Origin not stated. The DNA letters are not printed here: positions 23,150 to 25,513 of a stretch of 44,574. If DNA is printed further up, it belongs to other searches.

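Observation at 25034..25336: STAS (anti-sigma-antagonist-like) domain fused to the N-terminus of the secretion ATPase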

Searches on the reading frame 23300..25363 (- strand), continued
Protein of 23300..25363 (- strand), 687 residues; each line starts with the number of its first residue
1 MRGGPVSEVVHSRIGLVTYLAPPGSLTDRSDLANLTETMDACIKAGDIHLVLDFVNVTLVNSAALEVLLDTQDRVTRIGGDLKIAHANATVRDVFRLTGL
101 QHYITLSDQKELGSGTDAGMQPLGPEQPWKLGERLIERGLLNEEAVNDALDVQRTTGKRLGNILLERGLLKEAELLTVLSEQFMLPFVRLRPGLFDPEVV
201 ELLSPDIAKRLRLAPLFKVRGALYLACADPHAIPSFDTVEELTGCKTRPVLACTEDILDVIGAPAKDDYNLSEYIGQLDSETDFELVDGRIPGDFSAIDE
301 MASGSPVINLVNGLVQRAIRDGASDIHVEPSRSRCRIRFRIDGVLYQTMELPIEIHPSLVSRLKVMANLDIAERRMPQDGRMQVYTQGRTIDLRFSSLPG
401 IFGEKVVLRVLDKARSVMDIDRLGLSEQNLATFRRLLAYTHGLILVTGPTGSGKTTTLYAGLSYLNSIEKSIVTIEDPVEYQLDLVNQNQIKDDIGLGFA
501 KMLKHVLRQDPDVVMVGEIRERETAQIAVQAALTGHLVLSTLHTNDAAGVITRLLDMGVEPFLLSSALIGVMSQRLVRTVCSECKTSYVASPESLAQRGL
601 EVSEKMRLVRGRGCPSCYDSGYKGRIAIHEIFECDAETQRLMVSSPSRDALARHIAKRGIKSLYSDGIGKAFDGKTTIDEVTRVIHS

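Call 24: find_encoding_contigs(protein=P0011, flank=10000, max_places=1)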
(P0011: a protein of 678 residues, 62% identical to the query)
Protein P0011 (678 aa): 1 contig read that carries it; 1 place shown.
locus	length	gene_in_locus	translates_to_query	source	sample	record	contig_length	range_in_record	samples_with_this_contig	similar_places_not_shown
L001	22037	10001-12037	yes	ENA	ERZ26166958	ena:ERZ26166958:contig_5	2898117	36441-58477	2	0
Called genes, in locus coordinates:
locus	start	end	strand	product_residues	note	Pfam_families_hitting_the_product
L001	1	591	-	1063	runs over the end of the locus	PF00211:Guanylate_cyc, PF13191:AAA_16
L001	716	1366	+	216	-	PF00881:Nitroreductase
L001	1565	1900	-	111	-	PF01022:HTH_5, PF12840:HTH_20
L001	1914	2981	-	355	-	PF03773:ArsP_1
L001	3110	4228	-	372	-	PF00266:Aminotran_5, PF01053:Cys_Met_Meta_PP (weak), PF01041:DegT_DnrJ_EryC1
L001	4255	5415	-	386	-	PF01321:Creatinase_N, PF00557:Peptidase_M24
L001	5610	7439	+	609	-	PF00989:PAS (weak), PF00512:HisKA, PF02518:HATPase_c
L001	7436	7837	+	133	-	PF00072:Response_reg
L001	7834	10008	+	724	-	PF01590:GAF (weak), PF13185:GAF_2 (weak), PF00990:GGDEF, PF00563:EAL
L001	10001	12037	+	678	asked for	PF01740:STAS, PF13466:STAS_2, PF05157:MshEN, PF00437:T2SSE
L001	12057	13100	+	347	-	PF00482:T2SSF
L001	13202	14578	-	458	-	PF13701:DDE_Tnp_1_4, PF01609:DDE_Tnp_1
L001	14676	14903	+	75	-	PF00482:T2SSF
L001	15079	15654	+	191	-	PF07963:N_methyl (weak)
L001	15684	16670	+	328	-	PF07963:N_methyl (faint)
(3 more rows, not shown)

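Call 25: find_encoding_contigs(protein=P0036, flank=10000, max_places=1)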
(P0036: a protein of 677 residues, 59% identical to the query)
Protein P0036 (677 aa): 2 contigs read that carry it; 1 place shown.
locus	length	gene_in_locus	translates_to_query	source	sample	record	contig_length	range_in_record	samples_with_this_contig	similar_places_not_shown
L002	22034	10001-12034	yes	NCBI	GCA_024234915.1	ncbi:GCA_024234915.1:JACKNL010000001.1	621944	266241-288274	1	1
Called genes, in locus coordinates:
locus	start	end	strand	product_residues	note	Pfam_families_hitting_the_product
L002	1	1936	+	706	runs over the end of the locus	PF05378:Hydant_A_N, PF01968:Hydantoinase_A, PF19278:Hydant_A_C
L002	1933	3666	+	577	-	PF02538:Hydantoinase_B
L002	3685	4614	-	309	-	-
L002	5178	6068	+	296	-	PF01522:Polysacc_deac_1 (weak)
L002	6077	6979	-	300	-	PF00892:EamA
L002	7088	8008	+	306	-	PF00126:HTH_1, PF03466:LysR_substrate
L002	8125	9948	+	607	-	PF00989:PAS (faint), PF08448:PAS_4 (weak), PF00512:HisKA, PF02518:HATPase_c, PF13581:HATPase_c_2 (weak)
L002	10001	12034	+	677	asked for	PF13191:AAA_16 (faint), PF01740:STAS, PF13466:STAS_2, PF05157:MshEN, PF00437:T2SSE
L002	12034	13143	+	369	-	PF00482:T2SSF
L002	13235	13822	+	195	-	PF07963:N_methyl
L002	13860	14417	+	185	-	PF07963:N_methyl (weak)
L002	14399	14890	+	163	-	-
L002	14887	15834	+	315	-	PF07963:N_methyl (weak)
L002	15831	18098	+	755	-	PF06848:Disaggr_repeat (faint), PF00688:TGFb_propeptide (faint), PF24517:CBM96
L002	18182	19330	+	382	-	PF11104:PilM_2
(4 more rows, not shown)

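Call 26: find_encoding_contigs(protein=P0101, flank=10000, max_places=1)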
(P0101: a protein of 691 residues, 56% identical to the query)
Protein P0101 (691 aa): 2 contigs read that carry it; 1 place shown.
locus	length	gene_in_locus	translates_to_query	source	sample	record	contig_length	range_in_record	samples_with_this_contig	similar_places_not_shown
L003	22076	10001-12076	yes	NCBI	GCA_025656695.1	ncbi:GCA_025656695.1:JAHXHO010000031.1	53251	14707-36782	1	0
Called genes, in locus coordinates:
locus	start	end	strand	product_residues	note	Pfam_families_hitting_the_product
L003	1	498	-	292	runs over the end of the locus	PF00005:ABC_tran, PF13304:AAA_21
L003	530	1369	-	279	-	PF08668:HDOD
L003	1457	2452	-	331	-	PF01571:GCV_T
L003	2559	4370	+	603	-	PF23161:HTH_RNase_II, PF00773:RNB, PF18614:RNase_II_C_S1 (faint), PF00773:RNB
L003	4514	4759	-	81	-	-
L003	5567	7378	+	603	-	PF08448:PAS_4 (faint), PF00989:PAS (weak), PF00512:HisKA, PF02518:HATPase_c, PF13581:HATPase_c_2 (weak)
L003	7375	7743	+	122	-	PF00072:Response_reg, PF23198:PDE8A_N (weak)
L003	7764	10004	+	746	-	PF00990:GGDEF, PF00563:EAL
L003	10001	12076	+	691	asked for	PF01740:STAS, PF13466:STAS_2, PF05157:MshEN, PF00437:T2SSE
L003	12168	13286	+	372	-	PF00482:T2SSF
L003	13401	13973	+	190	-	PF07963:N_methyl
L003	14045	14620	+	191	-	-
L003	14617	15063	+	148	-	-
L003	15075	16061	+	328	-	-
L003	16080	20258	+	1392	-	PF00688:TGFb_propeptide (faint), PF24517:CBM96, PF06848:Disaggr_repeat (weak)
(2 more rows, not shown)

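Call 39: find_related_loci(query=A2, collection=genome_contigs, flank=10000)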
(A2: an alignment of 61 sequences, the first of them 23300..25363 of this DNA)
Query A2 (687 aa) in genome_contigs; peptide patterns used: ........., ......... (x = any residue, [..] = any of these).
600 stretches matched a pattern (row limit reached: there are more); 555 encode a relative of the query (tblastn E <= 1e-3); the best 80 are kept; 80 distinct loci.
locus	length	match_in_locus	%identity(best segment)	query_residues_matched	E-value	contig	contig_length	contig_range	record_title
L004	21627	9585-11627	53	5-687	0e+0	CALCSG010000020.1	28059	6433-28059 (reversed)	MAG TPA_asm: uncultured Gammaproteobacteria bacterium isolate ERR2206791_bin.50_CONCOCT_v1.1_MAG genome assembly, contig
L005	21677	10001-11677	47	130-687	2e-167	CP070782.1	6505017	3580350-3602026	MAG: Phycisphaerales bacterium isolate bin164 chromosome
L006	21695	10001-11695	46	124-687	5e-164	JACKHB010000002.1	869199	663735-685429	MAG: Phycisphaeraceae bacterium isolate HK-STAS-PLAN-7 HK-STAS-PLAN-7_2, whole genome shotgun sequence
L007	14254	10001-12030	46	8-687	2e-163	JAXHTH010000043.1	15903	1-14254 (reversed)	MAG: Planctomycetota bacterium isolate MAG19_tar_biofilm MAG19_43, whole genome shotgun sequence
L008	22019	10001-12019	54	9-686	0e+0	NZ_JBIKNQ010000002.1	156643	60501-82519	MAG: Ideonella sp. isolate ME2014-10-05_3300035664_group5_bin80 Rohwer_bin2107_scaffold_13_c2, whole genome shotgun sequ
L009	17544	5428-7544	44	2-686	2e-152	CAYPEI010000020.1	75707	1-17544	MAG TPA_asm: uncultured Phycisphaeraceae bacterium isolate binchicken_co322_202 genome assembly, contig: NODE_659_length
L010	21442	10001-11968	39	50-687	3e-147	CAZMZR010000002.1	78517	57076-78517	MAG TPA_asm: uncultured Pirellulales bacterium isolate binchicken_co34_522 genome assembly, contig: NODE_340_length_7851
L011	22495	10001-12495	43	130-686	4e-146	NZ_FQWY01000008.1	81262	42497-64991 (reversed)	Thermosyntropha lipolytica DSM 11003, whole genome shotgun sequence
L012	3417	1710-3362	43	130-685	5e-152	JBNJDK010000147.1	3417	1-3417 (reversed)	MAG: Bacillota bacterium isolate Y23_45dBSd4.bin.61 NODE_23037_length_3417_cov_5.362869, whole genome shotgun sequence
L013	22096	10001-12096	42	11-687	1e-149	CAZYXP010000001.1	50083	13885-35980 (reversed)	MAG TPA_asm: uncultured Phycisphaeraceae bacterium isolate binchicken_co275_130 genome assembly, contig: NODE_613_length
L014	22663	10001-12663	42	127-687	3e-144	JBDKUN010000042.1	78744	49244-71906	MAG: Armatimonadota bacterium isolate 8_bin.138 c_000001122235, whole genome shotgun sequence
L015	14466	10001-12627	42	130-684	1e-142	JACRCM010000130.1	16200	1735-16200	MAG: Deltaproteobacteria bacterium isolate NC_groundwater_1646_Pr3_B-0.1um_60_14 SR-2_scaffold_141_2960074, whole genome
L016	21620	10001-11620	46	145-684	7e-141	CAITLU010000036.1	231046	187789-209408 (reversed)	uncultured bacterium isolate LJ-5-9m_bin-0318 genome assembly, contig: bin-0318:36/67, whole genome shotgun sequence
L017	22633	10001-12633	43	130-684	1e-140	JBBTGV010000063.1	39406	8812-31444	MAG: Deltaproteobacteria bacterium isolate H32-bin094_1 H32_bin094_1_000000000063, whole genome shotgun sequence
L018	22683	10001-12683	41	130-683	1e-140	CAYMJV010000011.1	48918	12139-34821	MAG TPA_asm: uncultured Syntrophaceae bacterium isolate binchicken_co378_81 genome assembly, contig: NODE_510_length_489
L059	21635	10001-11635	40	142-683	7e-131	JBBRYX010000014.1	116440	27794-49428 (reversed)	MAG: Tepidisphaerales bacterium isolate La5_metabat2.172 La5_metabat2.172_K_3338725_L_116440_cov_38.9304, whole genome s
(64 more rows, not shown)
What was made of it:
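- The genome scan that supplied the loci stopped at its row limit (call 39).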

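Call 44: search_protein_families(library=pfam, proteins=[L010:8169-9878:+, L013:7316-8644:+, L013:8649-9992:+, L009:2848-5397:+, L008:8440-9996:+, L007:8174-9991:+, L004:7312-9525:+, L009:5440-5775:+, L010:9875-10210:+, L010:6155-7648:+], max_evalue=0.01)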
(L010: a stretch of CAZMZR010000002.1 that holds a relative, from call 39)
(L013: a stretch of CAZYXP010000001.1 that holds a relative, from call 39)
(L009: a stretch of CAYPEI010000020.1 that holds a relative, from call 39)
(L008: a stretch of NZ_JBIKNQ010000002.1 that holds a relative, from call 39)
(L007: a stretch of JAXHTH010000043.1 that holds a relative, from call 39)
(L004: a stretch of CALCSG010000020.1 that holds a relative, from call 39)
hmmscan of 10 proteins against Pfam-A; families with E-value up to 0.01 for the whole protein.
L010:8169-9878:+ (569 aa): 4 families
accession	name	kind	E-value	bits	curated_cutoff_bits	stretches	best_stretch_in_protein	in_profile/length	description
PF13487.12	HD_5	-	2.3e-35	122.3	27.2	1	363-527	7-170/170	HD domain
PF01966.28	HD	-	3.5e-21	76.1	22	1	372-496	3-116/116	HD domain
PF08668.18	HDOD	-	1.1e-05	25.5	22.9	1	370-421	95-140/196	HDOD domain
PF13492.12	GAF_3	-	0.0085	16.9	27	0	305-341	94-129/129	GAF domain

L013:7316-8644:+ (442 aa): 4 families
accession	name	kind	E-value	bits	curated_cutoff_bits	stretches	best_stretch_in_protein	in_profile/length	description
PF13487.12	HD_5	-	3.9e-40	137.8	27.2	1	236-400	3-170/170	HD domain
PF01966.28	HD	-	1.1e-21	77.7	22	1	248-368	2-115/116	HD domain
PF13492.12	GAF_3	-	0.00049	20.9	27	1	152-210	62-121/129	GAF domain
PF08668.18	HDOD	-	0.0011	18.9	22.9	1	242-289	90-135/196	HDOD domain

L013:8649-9992:+ (447 aa): 2 families
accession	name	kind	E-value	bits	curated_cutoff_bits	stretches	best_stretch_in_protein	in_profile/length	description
PF00990.26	GGDEF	-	5.3e-10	39.7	23.8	1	278-400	4-128/161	Diguanylate cyclase, GGDEF domain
PF13185.12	GAF_2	-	8.6e-05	23.2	28.6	1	177-265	47-135/136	GAF domain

L009:2848-5397:+ (849 aa): 6 families
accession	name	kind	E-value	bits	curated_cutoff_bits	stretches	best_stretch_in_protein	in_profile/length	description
PF02518.31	HATPase_c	-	7e-31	107.4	26.4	1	728-838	1-109/111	Histidine kinase-, DNA gyrase B-, and HSP90-like ATPase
PF00512.31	HisKA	-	3.5e-16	59.4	26.9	1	616-682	2-66/66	His Kinase A (phospho-acceptor) domain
PF08448.16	PAS_4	-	7e-08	33.1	23.1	1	508-610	4-109/110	PAS fold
PF13426.13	PAS_9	-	1.6e-05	25.6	27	1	511-608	3-103/103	PAS domain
PF00989.32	PAS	-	2.4e-05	24.7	22.6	1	505-603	7-110/113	PAS fold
PF24820.1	Diguanyl_cycl_sensor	-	0.0073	16.7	28.1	0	507-567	4-64/109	Diguanylate cyclase-like sensor domain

L008:8440-9996:+ (518 aa): 4 families
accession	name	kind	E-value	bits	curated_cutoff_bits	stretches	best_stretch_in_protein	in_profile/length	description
PF13487.12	HD_5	-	4.2e-37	127.9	27.2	1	318-482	3-170/170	HD domain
PF01966.28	HD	-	2.6e-18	66.8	22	1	331-449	3-114/116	HD domain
PF01590.32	GAF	-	6.6e-05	23.9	22.4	1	169-294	4-129/133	GAF domain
PF13492.12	GAF_3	-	0.004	18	27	1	166-294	1-123/129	GAF domain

L007:8174-9991:+ (605 aa): 7 families
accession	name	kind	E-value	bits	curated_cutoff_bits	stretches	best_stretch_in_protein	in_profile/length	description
PF02518.31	HATPase_c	-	3.5e-30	105.1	26.4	1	492-602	2-110/111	Histidine kinase-, DNA gyrase B-, and HSP90-like ATPase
PF00512.31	HisKA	-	3.6e-14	53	26.9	1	378-445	1-66/66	His Kinase A (phospho-acceptor) domain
PF08448.16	PAS_4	-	1e-06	29.3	23.1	1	269-373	1-109/110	PAS fold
PF13426.13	PAS_9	-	1.4e-05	25.8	27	1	274-371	2-103/103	PAS domain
PF13188.13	PAS_8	-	0.0012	19.1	21.8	1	265-313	3-51/65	PAS domain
PF13589.12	HATPase_c_3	-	0.0032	17.9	25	1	500-588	7-93/137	Histidine kinase-, DNA gyrase B-, and HSP90-like ATPase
PF13581.12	HATPase_c_2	-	0.0057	17.1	27.4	0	491-573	27-106/127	Histidine kinase-like ATPase domain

L004:7312-9525:+ (737 aa): 6 families
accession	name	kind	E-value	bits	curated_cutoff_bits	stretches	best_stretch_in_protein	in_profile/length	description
PF00563.25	EAL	-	9.8e-61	205.6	31.3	1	488-722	5-236/236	EAL domain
PF00990.26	GGDEF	-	1.8e-28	99.8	23.8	1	307-463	2-161/161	Diguanylate cyclase, GGDEF domain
PF01590.32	GAF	-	5.3e-07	30.7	22.4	1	173-302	3-131/133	GAF domain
PF13492.12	GAF_3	-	0.00079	20.3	27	1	174-302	4-125/129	GAF domain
PF19737.4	FKTN_N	-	0.00092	19.3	27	0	17-54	163-200/278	Fukutin N-terminal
PF13185.12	GAF_2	-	0.0016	19.1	28.6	1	254-303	87-134/136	GAF domain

L009:5440-5775:+ (111 aa): 2 families
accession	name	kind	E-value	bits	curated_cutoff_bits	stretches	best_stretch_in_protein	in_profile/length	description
PF01740.26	STAS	-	1e-19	70.7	22.6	1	6-106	5-106/106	STAS domain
PF13466.11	STAS_2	-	7.2e-11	42.6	29.2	1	18-93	5-79/80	STAS domain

L010:9875-10210:+ (111 aa): 2 families
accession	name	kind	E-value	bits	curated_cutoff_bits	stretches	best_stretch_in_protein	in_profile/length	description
PF01740.26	STAS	-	4.1e-17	62.3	22.6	1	4-106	3-106/106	STAS domain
PF13466.11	STAS_2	-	4.2e-09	36.9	29.2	1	14-94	1-80/80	STAS domain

L010:6155-7648:+ (497 aa): 6 families
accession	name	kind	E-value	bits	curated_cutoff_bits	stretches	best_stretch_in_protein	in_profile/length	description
PF02518.31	HATPase_c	-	3.7e-29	101.8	26.4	1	377-489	2-110/111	Histidine kinase-, DNA gyrase B-, and HSP90-like ATPase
PF00512.31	HisKA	-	8.2e-20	71.1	26.9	1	264-330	2-66/66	His Kinase A (phospho-acceptor) domain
PF00989.32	PAS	-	3.4e-12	46.8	22.6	1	147-254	4-113/113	PAS fold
PF13426.13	PAS_9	-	2.8e-06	28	27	1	155-255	2-102/103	PAS domain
PF13581.12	HATPase_c_2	-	0.00047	20.6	27.4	1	389-465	40-112/127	Histidine kinase-like ATPase domain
PF13188.13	PAS_8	-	0.0039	17.5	21.8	1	152-201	9-55/65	PAS domain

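Call 49: predict_structure(alignment_id=A2)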
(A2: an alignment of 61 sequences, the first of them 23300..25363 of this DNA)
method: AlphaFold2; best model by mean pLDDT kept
length: 687 residues; sequences in the alignment: 61
mean_pLDDT: 82.9   pTM: 0.53
mean pLDDT of the five models: 82.9, 81.2, 76.5, 76.4, 73.6
residues with pLDDT >= 90: 264; 70-90: 319; 50-70: 55; < 50: 49
segments of 3 or more residues with pLDDT < 50: 1-5, 111-120, 264-269, 275-301
pLDDT, mean of each block of 10 residues (from residue 1): 59 93 89 95 95 92 97 96 92 94 85 43 64 92 95 94 94 94 91 91 93 97 95 92 96 94 55 48 34 44 66 83 87 90 76 89 85 79 73 83 88 65 82 87 85 79 76 68 65 74 82 83 87 88 83 89 82 85 95 90 94 83 86 84 86 83 89 94 82
secondary structure, 60 per line:
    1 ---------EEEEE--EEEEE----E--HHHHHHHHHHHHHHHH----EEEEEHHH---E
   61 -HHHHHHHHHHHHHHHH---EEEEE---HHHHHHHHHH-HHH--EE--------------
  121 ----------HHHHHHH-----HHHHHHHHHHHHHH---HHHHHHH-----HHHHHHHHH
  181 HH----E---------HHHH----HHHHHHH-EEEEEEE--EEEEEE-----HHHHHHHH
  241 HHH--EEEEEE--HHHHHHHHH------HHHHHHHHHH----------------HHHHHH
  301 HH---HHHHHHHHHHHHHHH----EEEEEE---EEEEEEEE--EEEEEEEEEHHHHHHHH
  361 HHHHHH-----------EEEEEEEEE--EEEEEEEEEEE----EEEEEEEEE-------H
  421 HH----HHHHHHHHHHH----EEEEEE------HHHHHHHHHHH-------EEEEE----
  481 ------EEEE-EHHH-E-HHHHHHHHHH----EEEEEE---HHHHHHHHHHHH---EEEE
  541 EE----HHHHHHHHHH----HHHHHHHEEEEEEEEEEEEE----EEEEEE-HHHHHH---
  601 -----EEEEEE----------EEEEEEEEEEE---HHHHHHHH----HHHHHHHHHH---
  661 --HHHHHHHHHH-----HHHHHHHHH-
elements in order (helices of 4 or more, strands of 3 or more residues): E10-14 E17-21 H29-44 E49-53 H62-77 E81-85 H89-98 H131-137 H143-156 H160-166 H172-182 H197-200 H205-211 E213-219 E222-227 H233-243 E246-251 H254-262 H269-278 H295-302 H306-320 E325-330 E334-341 E344-352 H353-366 E378-386 E389-399 E404-412 H427-437 E442-447 H454-464 E472-476 E487-490 H499-508 E513-518 H522-533 E537-542 H547-556 H561-567 E568-580 E585-590 H592-597 E606-611 E622-632 H636-643 H648-657 H663-672 H678-686
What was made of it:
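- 24977..25048 (-): Flexible linker, residues 106-129. Its length and composition vary between homologues. pLDDT about 43 in the full-length AF2 model (call 49).
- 24578..24976 (-): Complete MshEN domain, residues 130-262. AF2 pLDDT above 90 (call 49).
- The full-length AF2 model shows three well-folded modules separated by low-confidence linkers: STAS 10-105 and MshEN 130-262 both above pLDDT 90, linker 111-129 at about 43, and overall pTM 0.53 (call 49). STAS occupies the extreme N-terminus on a flexible tether (call 49), which is where secretion ATPases carry their docking domains.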

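Call 53: find_encoding_contigs(protein=P0044, flank=10000, max_places=1)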
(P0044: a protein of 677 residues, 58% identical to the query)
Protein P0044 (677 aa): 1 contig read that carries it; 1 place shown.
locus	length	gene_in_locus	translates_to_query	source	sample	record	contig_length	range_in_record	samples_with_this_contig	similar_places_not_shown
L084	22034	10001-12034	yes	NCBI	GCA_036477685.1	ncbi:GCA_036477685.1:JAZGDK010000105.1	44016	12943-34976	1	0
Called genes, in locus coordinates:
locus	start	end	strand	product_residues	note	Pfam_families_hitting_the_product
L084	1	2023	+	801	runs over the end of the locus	PF01588:tRNA_bind, PF03483:B3_4, PF03484:B5, PF17759:tRNA_synthFbeta, PF03147:FDX-ACB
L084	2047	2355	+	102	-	PF00216:Bac_DNA_binding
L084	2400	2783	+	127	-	PF00376:MerR (weak), PF13411:MerR_1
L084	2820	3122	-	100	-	-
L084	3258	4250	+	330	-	PF04018:VCA0040-like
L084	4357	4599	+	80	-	-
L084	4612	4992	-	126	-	PF07238:PilZ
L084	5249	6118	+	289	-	PF13441:Gly-zipper_YMGG (weak), PF13488:Gly-zipper_Omp (faint), PF13436:Gly-zipper_OmpA (weak), PF18911:PKD_4, PF00801:PKD, PF22352:K319L-like_PKD, PF00691:OmpA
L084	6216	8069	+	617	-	PF00989:PAS, PF08448:PAS_4 (weak), PF13188:PAS_8 (weak), PF00512:HisKA, PF13581:HATPase_c_2 (weak), PF02518:HATPase_c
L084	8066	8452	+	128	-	PF00072:Response_reg, PF23198:PDE8A_N (weak)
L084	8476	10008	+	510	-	PF01590:GAF (weak), PF13185:GAF_2 (weak), PF13487:HD_5, PF01966:HD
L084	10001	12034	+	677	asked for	PF01740:STAS, PF13466:STAS_2 (weak), PF05157:MshEN, PF00437:T2SSE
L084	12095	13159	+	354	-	PF00482:T2SSF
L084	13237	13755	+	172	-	PF07963:N_methyl (weak)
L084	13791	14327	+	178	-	-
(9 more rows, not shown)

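Call 54: find_encoding_contigs(protein=P0112, flank=10000, max_places=1)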
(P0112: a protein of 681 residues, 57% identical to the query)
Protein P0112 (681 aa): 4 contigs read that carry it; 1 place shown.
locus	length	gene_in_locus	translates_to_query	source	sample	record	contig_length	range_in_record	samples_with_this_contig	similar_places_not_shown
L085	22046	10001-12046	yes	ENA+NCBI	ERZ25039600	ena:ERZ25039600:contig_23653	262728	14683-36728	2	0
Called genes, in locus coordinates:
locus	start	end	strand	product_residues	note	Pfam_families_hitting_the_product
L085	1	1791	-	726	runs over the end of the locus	PF09335:VTT_dom, PF01134:GIDA (faint), PF03486:HI0933_like (faint), PF07992:Pyr_redox_2, PF13738:Pyr_redox_3, PF00070:Pyr_redox, PF02852:Pyr_redox_dim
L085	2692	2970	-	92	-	PF13490:zf-HC2 (weak)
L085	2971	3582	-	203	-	PF04542:Sigma70_r2, PF08281:Sigma70_r4_2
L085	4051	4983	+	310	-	PF11376:DUF3179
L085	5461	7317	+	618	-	PF00989:PAS (weak), PF08448:PAS_4 (weak), PF00512:HisKA, PF02518:HATPase_c, PF13581:HATPase_c_2 (weak)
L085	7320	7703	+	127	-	PF00072:Response_reg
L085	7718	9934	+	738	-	PF22335:Cas10-Cmr2_palm2 (faint), PF00990:GGDEF, PF00563:EAL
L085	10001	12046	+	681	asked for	PF01740:STAS, PF13466:STAS_2 (weak), PF05157:MshEN, PF00437:T2SSE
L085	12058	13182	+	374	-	PF00482:T2SSF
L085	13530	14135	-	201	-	-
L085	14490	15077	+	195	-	PF07963:N_methyl (weak)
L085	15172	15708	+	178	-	PF07963:N_methyl (weak), PF12019:GspH (weak)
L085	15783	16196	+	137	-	-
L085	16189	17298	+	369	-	PF07963:N_methyl (weak)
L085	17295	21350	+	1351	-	-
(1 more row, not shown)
